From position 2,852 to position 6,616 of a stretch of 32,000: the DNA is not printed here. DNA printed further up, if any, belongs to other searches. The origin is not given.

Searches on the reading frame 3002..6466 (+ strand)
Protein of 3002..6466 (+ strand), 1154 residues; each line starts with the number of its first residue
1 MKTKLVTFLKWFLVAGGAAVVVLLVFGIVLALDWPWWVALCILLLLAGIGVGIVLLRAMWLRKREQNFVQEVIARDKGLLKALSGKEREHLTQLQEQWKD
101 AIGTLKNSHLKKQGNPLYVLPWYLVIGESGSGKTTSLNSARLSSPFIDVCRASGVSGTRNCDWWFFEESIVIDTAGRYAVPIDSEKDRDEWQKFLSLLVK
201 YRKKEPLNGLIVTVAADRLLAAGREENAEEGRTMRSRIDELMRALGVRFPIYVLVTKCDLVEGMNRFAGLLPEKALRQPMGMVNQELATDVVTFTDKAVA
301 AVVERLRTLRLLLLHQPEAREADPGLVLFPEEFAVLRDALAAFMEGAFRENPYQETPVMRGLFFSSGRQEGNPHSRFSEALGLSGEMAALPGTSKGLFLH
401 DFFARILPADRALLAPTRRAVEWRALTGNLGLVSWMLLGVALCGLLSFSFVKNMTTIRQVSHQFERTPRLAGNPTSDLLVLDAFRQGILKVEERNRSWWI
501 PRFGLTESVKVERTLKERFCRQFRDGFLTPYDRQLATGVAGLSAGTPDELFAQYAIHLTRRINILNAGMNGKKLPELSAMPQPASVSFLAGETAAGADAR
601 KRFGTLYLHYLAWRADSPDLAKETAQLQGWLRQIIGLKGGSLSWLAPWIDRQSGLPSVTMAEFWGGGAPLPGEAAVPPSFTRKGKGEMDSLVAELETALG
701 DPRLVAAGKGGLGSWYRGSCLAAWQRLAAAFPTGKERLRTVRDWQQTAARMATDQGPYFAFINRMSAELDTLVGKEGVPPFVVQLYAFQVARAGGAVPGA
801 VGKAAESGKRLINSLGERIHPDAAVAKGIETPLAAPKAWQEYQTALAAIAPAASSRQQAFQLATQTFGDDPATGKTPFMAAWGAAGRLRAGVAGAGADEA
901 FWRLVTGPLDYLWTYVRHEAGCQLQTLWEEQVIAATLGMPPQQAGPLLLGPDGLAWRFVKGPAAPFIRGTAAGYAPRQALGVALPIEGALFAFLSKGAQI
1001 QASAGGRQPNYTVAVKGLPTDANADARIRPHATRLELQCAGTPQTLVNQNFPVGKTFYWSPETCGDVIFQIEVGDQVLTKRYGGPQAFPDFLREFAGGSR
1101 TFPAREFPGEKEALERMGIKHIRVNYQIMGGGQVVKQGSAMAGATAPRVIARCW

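Call 5: search_protein_families(library=pfam, proteins=[window:3002-6466:+], max_evalue=0.01)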
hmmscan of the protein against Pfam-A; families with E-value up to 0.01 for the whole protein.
window:3002-6466:+ (1154 aa): 1 family
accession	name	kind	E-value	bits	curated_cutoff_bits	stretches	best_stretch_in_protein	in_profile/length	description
PF14331.11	IcmF-related_N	-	8.9e-72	241.9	25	1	185-433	2-257/259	IcmF-related N-terminal domain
